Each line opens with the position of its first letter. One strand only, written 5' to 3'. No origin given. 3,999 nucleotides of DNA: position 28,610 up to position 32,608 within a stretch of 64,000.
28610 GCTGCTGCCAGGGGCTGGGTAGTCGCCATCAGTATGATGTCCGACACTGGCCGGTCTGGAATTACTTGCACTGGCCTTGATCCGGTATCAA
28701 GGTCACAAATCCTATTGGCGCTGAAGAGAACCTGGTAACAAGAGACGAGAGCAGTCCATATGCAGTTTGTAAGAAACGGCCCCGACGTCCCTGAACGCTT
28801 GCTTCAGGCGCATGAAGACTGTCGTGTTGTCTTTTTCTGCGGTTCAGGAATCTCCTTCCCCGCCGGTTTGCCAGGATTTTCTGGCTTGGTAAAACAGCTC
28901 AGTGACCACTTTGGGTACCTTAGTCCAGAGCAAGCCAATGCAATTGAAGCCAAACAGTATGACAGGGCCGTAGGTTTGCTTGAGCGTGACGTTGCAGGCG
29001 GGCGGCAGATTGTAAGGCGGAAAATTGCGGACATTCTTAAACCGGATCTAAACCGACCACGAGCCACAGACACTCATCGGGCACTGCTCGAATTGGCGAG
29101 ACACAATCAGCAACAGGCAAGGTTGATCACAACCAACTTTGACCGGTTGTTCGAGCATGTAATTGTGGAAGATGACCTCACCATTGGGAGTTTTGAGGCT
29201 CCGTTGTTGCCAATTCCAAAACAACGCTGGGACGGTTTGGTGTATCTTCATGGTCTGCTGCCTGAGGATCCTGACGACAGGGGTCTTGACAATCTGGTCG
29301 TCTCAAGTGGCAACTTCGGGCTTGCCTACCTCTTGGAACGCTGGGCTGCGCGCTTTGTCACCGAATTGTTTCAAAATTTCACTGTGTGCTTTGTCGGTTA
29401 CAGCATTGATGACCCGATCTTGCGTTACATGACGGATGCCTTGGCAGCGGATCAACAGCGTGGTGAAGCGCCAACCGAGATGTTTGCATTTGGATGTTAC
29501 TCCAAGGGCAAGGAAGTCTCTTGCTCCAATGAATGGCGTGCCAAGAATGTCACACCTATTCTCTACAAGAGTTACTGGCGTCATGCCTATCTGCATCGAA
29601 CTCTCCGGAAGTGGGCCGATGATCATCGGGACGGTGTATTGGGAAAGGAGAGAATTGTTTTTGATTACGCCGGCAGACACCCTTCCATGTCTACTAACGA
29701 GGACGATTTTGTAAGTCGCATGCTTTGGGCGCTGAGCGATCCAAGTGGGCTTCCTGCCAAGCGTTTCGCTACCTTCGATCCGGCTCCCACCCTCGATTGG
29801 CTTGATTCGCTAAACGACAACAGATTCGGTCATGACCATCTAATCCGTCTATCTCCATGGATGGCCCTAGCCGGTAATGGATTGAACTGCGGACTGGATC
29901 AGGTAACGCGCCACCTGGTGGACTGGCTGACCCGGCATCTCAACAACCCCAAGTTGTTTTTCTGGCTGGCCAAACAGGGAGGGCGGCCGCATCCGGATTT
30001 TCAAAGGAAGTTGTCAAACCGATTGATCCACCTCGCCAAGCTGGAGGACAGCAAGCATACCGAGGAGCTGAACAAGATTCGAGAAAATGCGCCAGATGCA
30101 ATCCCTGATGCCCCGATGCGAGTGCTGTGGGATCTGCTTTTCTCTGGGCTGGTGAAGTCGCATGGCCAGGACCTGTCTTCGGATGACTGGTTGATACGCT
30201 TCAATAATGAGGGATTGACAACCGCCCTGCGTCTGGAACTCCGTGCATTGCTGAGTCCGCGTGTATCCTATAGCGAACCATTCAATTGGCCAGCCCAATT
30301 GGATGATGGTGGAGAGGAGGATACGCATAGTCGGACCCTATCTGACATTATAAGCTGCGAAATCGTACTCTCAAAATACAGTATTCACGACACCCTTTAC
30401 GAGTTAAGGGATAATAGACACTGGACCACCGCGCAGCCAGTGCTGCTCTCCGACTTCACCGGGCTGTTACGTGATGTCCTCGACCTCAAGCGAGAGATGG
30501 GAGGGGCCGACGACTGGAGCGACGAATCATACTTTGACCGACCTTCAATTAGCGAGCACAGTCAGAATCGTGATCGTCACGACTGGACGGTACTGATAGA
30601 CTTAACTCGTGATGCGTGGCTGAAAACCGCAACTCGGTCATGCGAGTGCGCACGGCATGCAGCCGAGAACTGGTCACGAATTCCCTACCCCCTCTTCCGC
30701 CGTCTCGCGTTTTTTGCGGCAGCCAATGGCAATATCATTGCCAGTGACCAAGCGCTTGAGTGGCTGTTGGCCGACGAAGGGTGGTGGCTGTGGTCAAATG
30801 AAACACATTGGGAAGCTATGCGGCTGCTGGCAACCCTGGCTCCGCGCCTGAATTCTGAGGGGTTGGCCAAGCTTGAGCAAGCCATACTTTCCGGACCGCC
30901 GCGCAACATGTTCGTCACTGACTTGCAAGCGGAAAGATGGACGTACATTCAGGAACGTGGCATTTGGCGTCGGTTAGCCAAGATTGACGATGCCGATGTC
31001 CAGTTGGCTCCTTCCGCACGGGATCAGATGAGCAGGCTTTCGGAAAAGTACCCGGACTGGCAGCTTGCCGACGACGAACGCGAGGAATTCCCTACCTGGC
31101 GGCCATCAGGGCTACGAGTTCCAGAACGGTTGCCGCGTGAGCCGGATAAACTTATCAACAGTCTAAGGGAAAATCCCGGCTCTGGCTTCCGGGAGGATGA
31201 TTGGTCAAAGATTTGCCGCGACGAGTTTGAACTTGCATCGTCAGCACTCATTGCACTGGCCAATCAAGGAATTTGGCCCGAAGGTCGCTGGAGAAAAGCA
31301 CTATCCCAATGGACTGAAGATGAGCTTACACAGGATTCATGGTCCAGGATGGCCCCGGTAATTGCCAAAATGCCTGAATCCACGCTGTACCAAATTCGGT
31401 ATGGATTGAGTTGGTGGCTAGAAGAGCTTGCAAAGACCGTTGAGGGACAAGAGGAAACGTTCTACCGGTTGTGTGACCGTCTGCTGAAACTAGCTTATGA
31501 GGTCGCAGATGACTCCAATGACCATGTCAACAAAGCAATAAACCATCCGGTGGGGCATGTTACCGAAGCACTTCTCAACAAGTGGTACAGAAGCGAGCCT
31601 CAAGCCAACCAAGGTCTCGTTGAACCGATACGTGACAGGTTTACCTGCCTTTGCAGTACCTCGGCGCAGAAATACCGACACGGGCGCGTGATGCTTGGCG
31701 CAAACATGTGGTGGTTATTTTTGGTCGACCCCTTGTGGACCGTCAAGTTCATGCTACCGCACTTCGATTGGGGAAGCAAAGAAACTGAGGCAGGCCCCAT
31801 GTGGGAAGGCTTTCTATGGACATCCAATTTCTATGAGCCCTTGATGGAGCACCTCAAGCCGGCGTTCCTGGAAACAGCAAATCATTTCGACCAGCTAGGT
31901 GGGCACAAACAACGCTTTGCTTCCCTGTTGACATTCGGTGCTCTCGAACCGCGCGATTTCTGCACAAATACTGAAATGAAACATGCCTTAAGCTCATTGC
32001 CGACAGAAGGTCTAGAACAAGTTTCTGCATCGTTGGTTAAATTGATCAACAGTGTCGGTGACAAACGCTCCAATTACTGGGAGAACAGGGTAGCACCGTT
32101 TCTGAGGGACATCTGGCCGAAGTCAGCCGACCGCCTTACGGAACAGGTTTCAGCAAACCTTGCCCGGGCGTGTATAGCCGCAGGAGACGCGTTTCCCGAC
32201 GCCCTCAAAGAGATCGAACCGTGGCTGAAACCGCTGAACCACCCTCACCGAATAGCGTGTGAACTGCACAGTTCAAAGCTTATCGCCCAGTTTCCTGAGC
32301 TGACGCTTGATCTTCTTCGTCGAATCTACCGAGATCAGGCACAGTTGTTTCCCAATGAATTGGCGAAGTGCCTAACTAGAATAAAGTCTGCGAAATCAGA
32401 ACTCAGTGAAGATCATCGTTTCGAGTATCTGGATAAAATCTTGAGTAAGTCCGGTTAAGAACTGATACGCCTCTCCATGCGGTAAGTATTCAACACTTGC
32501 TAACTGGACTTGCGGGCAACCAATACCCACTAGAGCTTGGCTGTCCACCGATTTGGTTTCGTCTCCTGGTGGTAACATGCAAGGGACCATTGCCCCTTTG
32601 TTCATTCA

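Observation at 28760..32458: Stand-alone 1232-aa SIR2-domain protein with a roughly 900-aa unassigned C-terminus: candidate NAD+-depleting anti-phage effector (DSR-like)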

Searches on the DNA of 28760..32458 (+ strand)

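Call 8: search_dna_similar(query=window:28760-32458:+, collection=ecoli_genomes, mode=near)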
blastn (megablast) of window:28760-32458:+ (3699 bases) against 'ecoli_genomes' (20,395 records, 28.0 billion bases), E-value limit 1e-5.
No match.

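Call 56: search_dna_similar(query=window:28760-32458:+, collection=ecoli_genomes, mode=distant, max_rows=8, max_evalue=0.001)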
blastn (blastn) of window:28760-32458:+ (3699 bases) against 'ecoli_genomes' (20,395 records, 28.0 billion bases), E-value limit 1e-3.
Records with a match: 75; places in all: 76; records where one place covers at least 80% of the query: 0.
Genomes with a match: 75 of 5426; with a place that covers at least 80% of the query: 0. Places per genome that has any: lowest 1, median 1, highest 2. On chromosomes: 76 places; on plasmids: 0.
Best place of each record, by identity: 60-80% 75.
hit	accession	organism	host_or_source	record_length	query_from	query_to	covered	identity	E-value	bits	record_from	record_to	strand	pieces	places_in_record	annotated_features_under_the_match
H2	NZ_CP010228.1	Escherichia coli strain S3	not applicable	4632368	1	694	11%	70.5%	3e-21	183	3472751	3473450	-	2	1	dsr1: anti-phage defense-associated sirtuin Dsr1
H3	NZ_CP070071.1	Escherichia coli strain FDAARGOS_1287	Homo sapiens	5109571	439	709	7%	70.4%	5e-24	123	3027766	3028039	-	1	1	dsr1: anti-phage defense-associated sirtuin Dsr1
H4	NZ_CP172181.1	Escherichia coli strain GF153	chicken meat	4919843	439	709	7%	70.4%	5e-24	123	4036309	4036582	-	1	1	dsr1: anti-phage defense-associated sirtuin Dsr1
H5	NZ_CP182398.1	Escherichia coli strain EC6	pig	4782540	439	709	7%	70.4%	5e-24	123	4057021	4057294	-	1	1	dsr1: anti-phage defense-associated sirtuin Dsr1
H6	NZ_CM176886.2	Escherichia coli strain YC21-F17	-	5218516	439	709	7%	70.4%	5e-24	123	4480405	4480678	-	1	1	dsr1: anti-phage defense-associated sirtuin Dsr1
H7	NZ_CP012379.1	Escherichia coli strain PAR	cockatoo feces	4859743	439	694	7%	73.0%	2e-30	146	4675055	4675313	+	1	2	dsr1: anti-phage defense-associated sirtuin Dsr1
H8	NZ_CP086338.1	Escherichia coli strain EJN001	Homo sapiens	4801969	439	694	7%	71.0%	4e-25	128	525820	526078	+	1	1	dsr1: anti-phage defense-associated sirtuin Dsr1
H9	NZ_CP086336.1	Escherichia coli strain EBJ001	Homo sapiens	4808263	439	694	7%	71.0%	4e-25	128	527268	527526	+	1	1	dsr1: anti-phage defense-associated sirtuin Dsr1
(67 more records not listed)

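Call 59: get_annotated_region(hit=H2, flank=6000)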
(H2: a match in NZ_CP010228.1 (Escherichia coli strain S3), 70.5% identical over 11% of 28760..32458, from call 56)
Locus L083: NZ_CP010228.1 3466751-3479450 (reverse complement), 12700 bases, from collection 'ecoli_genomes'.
description: Escherichia coli strain S3 chromosome, complete genome
organism: Escherichia coli strain S3 (NCBI taxid 562)
replicon: chromosome; assembly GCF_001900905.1
host: not applicable; source: -; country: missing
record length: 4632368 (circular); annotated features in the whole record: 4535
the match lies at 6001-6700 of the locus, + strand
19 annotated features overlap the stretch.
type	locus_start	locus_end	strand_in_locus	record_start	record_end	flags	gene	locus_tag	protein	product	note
CDS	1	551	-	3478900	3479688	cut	fhuF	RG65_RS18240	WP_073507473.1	siderophore-iron reductase FhuF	-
CDS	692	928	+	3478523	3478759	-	yjjZ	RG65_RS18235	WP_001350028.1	DUF1435 domain-containing protein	-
tRNA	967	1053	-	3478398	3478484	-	-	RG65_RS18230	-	tRNA-Leu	-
tRNA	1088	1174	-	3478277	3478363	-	-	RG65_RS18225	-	tRNA-Leu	-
tRNA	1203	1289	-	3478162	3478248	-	-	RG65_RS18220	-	tRNA-Leu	-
CDS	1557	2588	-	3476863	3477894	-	rsmC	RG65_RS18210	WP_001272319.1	16S rRNA (guanine(1207)-N(2))-methyltransferase RsmC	-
CDS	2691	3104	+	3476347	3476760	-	holD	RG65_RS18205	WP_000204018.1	DNA polymerase III subunit psi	-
CDS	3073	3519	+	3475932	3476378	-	rimI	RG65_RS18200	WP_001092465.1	ribosomal protein S18-alanine N-acetyltransferase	-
CDS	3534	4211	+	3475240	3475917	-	yjjG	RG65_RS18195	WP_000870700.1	pyrimidine 5'-nucleotidase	-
CDS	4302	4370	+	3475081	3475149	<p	-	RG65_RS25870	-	hypothetical protein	incomplete; partial in the middle of a contig; missing C-terminus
CDS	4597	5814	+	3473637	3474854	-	-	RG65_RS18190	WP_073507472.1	tyrosine-type recombinase/integrase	-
CDS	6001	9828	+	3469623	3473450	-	dsr1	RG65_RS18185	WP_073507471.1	anti-phage defense-associated sirtuin Dsr1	-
CDS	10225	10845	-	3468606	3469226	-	-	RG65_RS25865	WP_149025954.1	DUF551 domain-containing protein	-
CDS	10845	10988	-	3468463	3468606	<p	-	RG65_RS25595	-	hypothetical protein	incomplete; partial in the middle of a contig; missing N-terminus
CDS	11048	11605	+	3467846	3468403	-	ymfL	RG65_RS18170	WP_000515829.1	protein YmfL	-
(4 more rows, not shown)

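Call 60: get_annotated_region(hit=H7, flank=6000)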
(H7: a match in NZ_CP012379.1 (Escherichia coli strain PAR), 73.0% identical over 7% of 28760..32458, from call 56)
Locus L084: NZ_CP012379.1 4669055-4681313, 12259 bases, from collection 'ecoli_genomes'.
description: Escherichia coli strain PAR chromosome, complete genome
organism: Escherichia coli strain PAR (NCBI taxid 562)
replicon: chromosome; assembly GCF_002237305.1
host: -; source: cockatoo feces; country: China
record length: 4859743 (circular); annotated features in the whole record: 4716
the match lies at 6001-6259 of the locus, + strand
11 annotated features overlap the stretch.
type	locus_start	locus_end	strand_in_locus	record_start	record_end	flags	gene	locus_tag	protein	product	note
CDS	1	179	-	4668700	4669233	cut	-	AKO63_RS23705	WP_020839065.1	hypothetical protein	-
CDS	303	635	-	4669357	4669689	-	-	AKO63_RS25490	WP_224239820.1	hypothetical protein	-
CDS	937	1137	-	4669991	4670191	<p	-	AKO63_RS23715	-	helix-turn-helix transcriptional regulator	incomplete; partial in the middle of a contig; missing C-terminus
CDS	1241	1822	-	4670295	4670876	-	-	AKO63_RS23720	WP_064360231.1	inovirus-type Gp2 protein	-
CDS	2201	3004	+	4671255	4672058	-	-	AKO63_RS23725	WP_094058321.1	hypothetical protein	-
CDS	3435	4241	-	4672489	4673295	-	-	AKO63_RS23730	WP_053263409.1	GIY-YIG nuclease family protein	-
CDS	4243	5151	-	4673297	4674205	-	-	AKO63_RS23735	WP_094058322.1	hypothetical protein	-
CDS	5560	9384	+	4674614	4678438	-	dsr1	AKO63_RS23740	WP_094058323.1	anti-phage defense-associated sirtuin Dsr1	-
CDS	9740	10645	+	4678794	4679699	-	-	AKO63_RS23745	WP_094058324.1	hypothetical protein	-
CDS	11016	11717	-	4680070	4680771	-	-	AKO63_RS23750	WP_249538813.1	TOPRIM nucleotidyl transferase/hydrolase domain-containing protein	-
CDS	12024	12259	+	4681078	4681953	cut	-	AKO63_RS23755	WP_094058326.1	GTPase family protein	-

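Call 63: get_annotated_region(hit=H3, flank=5000)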
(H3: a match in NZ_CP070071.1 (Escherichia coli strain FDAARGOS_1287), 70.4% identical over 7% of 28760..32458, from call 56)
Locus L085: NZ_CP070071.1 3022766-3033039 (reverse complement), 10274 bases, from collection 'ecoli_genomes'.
description: Escherichia coli strain FDAARGOS_1287 chromosome, complete genome
organism: Escherichia coli strain FDAARGOS_1287 (NCBI taxid 562)
replicon: chromosome; assembly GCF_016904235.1
host: Homo sapiens; source: missing; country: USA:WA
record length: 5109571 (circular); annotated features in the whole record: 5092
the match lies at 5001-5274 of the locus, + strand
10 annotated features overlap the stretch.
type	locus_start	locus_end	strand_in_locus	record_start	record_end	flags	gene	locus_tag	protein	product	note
CDS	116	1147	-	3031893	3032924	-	rsmC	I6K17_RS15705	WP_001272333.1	16S rRNA (guanine(1207)-N(2))-methyltransferase RsmC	-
CDS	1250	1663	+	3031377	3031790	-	holD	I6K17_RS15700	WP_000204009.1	DNA polymerase III subunit psi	-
CDS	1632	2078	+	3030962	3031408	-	rimI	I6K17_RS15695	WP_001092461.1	ribosomal protein S18-alanine N-acetyltransferase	-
CDS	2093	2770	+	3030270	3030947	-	yjjG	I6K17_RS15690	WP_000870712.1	pyrimidine 5'-nucleotidase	-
CDS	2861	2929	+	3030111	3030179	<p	-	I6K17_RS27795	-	hypothetical protein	incomplete; partial in the middle of a contig; missing C-terminus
CDS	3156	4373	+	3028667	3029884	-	-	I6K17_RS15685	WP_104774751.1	tyrosine-type recombinase/integrase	-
CDS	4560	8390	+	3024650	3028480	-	dsr1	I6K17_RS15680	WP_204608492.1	anti-phage defense-associated sirtuin Dsr1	-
CDS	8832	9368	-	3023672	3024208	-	yfdR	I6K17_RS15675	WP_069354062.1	5'-deoxynucleotidase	-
CDS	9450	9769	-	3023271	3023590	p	-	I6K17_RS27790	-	hypothetical protein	frameshifted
CDS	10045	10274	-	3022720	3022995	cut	-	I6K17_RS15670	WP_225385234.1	hypothetical protein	-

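Call 64: get_annotated_region(hit=H8, flank=5000)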
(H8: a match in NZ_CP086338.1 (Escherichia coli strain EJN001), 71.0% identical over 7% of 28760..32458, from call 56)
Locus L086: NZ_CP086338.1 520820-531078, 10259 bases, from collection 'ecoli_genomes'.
description: Escherichia coli strain EJN001 chromosome, complete genome
organism: Escherichia coli strain EJN001 (NCBI taxid 562)
replicon: chromosome; assembly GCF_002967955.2
host: Homo sapiens; source: urine; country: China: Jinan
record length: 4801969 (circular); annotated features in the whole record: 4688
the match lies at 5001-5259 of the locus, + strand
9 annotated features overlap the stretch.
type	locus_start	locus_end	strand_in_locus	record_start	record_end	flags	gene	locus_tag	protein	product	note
CDS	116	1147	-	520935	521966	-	rsmC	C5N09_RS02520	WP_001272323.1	16S rRNA (guanine(1207)-N(2))-methyltransferase RsmC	-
CDS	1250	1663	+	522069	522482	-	holD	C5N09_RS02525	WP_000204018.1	DNA polymerase III subunit psi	-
CDS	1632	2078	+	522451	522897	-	rimI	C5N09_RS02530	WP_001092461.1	ribosomal protein S18-alanine N-acetyltransferase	-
CDS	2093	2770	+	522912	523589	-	yjjG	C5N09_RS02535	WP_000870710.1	pyrimidine 5'-nucleotidase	-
CDS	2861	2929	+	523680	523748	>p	-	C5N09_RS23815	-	hypothetical protein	incomplete; partial in the middle of a contig; missing C-terminus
CDS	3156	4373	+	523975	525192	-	-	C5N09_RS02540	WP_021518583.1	tyrosine-type recombinase/integrase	-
CDS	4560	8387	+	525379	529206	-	dsr1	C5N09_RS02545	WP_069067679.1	anti-phage defense-associated sirtuin Dsr1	-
CDS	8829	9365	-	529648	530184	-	yfdR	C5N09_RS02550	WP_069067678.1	5'-deoxynucleotidase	-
CDS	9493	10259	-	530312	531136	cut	yfdQ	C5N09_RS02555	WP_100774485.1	YfdQ family protein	-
